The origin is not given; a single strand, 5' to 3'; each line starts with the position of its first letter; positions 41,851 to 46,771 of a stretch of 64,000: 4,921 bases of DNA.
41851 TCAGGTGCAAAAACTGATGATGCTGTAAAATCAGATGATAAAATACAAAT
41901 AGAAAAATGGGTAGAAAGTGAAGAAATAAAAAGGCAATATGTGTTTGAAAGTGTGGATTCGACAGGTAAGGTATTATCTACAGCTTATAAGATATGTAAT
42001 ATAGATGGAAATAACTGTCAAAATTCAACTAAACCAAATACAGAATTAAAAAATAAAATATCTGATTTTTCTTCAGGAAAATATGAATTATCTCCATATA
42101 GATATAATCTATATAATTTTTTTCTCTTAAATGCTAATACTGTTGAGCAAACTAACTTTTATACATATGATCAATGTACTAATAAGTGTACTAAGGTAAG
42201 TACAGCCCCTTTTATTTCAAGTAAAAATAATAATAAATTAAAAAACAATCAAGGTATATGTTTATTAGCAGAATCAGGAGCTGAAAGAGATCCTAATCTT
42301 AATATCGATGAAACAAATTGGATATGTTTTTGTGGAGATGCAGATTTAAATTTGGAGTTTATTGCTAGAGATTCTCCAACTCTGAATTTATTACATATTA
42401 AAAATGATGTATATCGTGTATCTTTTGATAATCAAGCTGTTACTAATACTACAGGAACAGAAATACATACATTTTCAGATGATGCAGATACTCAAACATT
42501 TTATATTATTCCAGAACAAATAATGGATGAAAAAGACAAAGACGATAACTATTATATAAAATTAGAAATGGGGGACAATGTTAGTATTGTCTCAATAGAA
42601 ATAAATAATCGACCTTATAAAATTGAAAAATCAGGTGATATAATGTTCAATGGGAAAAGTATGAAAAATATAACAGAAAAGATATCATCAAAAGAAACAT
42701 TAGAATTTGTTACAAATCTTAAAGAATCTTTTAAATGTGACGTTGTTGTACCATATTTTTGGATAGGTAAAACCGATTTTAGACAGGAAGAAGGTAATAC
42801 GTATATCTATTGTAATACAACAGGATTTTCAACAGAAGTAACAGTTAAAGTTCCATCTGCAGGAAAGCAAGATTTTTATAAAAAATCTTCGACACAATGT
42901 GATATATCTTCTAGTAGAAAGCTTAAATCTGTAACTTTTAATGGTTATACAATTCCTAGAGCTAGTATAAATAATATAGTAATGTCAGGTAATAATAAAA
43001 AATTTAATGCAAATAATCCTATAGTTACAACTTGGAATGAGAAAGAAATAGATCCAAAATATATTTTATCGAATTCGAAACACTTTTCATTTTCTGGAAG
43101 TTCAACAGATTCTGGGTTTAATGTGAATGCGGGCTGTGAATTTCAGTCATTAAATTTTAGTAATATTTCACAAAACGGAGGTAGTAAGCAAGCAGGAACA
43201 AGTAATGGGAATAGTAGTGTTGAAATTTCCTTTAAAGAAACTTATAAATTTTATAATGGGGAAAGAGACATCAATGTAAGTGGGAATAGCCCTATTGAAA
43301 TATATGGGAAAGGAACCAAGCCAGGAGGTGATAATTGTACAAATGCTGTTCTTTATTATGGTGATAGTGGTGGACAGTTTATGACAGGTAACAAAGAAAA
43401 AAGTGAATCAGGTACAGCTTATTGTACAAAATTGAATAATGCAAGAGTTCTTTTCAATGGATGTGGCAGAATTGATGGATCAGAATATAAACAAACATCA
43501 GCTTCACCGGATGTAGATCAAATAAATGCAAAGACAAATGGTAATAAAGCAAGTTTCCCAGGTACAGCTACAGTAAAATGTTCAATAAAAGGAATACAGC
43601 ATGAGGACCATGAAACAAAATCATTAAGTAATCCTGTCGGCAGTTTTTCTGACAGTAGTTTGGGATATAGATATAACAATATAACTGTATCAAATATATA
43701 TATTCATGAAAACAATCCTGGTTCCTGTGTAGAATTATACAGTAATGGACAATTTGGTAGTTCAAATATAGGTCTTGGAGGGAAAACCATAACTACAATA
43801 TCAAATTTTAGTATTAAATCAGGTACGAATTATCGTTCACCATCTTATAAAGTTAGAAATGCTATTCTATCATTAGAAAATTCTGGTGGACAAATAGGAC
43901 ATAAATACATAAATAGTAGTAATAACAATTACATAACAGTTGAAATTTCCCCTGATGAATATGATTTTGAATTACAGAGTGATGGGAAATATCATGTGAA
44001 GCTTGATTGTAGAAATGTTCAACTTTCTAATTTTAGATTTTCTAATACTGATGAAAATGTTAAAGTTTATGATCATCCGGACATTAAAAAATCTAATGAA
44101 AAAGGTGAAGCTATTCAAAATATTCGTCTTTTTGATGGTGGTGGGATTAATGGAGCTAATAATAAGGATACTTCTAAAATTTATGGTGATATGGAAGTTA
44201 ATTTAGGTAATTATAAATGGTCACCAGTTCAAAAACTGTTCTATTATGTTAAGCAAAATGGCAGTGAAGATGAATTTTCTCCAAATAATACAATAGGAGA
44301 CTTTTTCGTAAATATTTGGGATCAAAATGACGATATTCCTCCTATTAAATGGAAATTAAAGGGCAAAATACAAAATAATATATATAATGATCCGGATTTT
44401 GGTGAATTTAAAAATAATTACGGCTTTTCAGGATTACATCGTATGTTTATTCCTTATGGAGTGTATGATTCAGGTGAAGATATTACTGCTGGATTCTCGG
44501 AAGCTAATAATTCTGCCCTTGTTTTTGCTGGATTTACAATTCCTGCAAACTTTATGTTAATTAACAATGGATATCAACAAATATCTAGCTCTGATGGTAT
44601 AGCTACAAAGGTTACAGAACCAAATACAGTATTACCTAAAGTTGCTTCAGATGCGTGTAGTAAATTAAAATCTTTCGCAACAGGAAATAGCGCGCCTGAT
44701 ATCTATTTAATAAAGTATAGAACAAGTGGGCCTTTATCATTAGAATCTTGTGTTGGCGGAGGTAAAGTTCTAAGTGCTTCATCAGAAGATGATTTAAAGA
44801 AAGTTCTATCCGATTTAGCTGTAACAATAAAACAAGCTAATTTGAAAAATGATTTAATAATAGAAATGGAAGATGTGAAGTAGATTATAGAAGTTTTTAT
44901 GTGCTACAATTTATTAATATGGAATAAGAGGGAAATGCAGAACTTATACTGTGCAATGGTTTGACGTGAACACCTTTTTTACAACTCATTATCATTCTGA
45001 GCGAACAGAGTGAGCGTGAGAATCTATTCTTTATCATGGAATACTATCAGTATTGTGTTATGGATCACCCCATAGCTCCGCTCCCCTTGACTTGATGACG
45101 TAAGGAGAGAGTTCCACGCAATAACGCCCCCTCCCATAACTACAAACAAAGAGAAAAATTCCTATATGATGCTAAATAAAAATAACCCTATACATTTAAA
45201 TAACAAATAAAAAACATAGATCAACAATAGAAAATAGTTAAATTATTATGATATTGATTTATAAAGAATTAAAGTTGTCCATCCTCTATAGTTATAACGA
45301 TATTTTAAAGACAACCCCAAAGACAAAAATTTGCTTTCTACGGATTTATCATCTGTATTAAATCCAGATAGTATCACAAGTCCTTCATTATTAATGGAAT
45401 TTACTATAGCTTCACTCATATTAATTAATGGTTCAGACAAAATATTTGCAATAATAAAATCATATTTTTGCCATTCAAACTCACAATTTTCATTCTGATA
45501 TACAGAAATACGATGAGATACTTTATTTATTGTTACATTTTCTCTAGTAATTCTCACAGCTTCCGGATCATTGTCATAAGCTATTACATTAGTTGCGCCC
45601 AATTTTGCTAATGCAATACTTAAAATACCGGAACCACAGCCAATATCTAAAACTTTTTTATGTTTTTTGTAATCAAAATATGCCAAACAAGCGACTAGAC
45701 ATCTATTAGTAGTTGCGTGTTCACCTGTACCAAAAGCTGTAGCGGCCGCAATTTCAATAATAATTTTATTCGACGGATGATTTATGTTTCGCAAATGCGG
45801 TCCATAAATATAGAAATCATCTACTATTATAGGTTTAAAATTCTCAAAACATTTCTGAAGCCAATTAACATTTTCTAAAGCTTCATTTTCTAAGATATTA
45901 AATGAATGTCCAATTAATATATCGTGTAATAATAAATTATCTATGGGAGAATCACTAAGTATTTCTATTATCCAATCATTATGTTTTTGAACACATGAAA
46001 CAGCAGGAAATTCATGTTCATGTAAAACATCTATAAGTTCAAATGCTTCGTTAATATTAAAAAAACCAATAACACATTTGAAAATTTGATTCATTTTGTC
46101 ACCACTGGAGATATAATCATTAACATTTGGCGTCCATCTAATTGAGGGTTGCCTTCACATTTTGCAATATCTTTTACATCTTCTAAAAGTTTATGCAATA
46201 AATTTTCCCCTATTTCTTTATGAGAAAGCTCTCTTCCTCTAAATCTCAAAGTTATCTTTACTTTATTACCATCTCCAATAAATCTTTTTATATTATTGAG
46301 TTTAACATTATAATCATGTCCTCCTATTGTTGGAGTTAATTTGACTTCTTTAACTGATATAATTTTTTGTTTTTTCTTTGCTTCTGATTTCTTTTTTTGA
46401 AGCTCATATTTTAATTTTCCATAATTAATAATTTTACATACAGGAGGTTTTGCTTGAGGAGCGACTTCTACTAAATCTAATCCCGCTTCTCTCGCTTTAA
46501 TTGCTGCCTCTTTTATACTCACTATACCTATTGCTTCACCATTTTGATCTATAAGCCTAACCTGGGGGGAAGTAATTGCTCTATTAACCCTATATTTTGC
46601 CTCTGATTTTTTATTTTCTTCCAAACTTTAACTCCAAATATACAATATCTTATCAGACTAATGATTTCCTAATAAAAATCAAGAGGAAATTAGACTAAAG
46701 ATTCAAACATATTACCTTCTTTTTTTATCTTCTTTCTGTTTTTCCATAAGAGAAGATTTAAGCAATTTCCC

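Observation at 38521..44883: Giant TadG-like protein whose vWA domain appears split by an insertion of about 1500 aa and has lost its MIDAS motif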

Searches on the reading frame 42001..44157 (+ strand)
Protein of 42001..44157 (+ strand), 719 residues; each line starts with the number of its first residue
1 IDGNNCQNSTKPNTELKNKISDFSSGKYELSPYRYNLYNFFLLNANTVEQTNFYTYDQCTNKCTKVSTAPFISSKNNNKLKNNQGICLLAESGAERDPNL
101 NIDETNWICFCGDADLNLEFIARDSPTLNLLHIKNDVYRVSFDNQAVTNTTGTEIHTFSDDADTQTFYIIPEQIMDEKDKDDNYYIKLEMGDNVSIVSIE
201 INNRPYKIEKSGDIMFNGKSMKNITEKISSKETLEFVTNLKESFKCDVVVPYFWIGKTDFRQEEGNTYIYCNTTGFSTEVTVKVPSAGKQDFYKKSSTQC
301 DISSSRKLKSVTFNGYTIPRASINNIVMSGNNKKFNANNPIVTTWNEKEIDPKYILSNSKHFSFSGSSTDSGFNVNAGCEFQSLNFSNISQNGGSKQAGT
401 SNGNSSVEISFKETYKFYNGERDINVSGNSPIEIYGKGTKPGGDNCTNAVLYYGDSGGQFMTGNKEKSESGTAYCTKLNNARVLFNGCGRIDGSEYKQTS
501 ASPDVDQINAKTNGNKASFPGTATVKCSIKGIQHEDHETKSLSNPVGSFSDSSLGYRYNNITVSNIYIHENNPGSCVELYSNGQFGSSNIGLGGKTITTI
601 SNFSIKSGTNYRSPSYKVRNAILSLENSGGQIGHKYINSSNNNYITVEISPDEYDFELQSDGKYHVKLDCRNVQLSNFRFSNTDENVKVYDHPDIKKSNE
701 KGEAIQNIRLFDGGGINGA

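Call 13: search_protein_families(library=pfam, proteins=[window:42001-44157:+], max_evalue=10)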
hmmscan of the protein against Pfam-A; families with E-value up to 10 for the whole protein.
window:42001-44157:+ (719 aa): 1 family
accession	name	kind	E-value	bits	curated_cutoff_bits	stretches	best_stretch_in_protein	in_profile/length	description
PF23763.2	Beta-barrel_GLAA-B_I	-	0.15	12.7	28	1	639-707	7-78/95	GLAA-B beta-barrel domain I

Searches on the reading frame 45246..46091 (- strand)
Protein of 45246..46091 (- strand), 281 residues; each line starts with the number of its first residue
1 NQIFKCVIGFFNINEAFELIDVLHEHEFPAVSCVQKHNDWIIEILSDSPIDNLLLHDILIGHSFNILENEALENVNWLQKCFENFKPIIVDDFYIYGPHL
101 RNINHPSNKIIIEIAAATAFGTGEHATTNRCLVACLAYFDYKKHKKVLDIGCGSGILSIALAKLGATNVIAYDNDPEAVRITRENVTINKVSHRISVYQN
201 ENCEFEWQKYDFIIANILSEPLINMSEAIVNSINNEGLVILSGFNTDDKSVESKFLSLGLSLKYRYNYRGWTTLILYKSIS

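Call 6: search_protein_families(library=pfam, proteins=[window:45246-46091:-], max_evalue=0.001)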
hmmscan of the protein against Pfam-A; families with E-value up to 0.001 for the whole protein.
window:45246-46091:- (281 aa): 17 families
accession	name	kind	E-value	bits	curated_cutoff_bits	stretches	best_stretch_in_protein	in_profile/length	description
PF06325.19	PrmA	-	6.6e-52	177.3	22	1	68-276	88-293/296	Ribosomal protein L11 methyltransferase (PrmA)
PF05175.20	MTS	-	8.8e-14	51.9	23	1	127-216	18-105/170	Methyltransferase small domain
PF13489.12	Methyltransf_23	-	1.5e-11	44.8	27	1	141-257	20-131/164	Methyltransferase domain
PF13649.12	Methyltransf_25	-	2.6e-11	44.5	27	1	147-216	1-71/97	Methyltransferase domain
PF02475.24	TRM5-TYW2_MTfase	-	7.6e-11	42.7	28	1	142-239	35-133/164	TRM5/TYW2 methyltransferase domain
PF13847.12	Methyltransf_31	-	1e-10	41.9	27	1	142-220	2-85/145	Methyltransferase domain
PF08241.18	Methyltransf_11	-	2.6e-07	31.6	21.2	1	148-222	1-73/95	Methyltransferase domain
PF03848.20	TehB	-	8.3e-07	29.1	20.4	1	144-220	31-106/193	Tellurite resistance protein TehB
PF00398.26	RrnaAD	-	9.7e-07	28.6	24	1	140-216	27-106/263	Ribosomal RNA adenine dimethylase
PF08242.18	Methyltransf_12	-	5.4e-06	27.5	30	1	148-228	1-84/98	Methyltransferase domain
PF10294.15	Methyltransf_16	-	2.2e-05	24.7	21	1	142-215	45-126/174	Lysine methyltransferase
PF01135.25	PCMT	-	3e-05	24.3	20.3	1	130-195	60-126/210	Protein-L-isoaspartate(D-aspartate) O-methyltransferase (PCMT)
PF03602.21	Cons_hypoth95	-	3.4e-05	24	24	1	142-204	40-102/182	Conserved hypothetical protein 95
PF02005.22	TRM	-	6.1e-05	22.8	27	1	129-239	29-149/376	N2,N2-dimethylguanosine tRNA methyltransferase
PF12847.13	Methyltransf_18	-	0.0002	21.9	27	1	142-201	13-73/151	Methyltransferase domain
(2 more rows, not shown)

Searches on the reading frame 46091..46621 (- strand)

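Call 6: search_protein_families(library=pfam, proteins=[window:46091-46621:-], max_evalue=0.001)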
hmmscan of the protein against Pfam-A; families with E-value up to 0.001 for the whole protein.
window:46091-46621:- (176 aa): 2 families
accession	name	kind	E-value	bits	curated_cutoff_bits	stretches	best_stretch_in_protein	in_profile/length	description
PF00707.27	IF3_C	-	1.1e-34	118.7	34.8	1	88-172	1-85/86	Translation initiation factor IF-3, C-terminal domain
PF05198.21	IF3_N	-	3e-30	104.6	26.9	1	12-81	1-70/70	Translation initiation factor IF-3, N-terminal domain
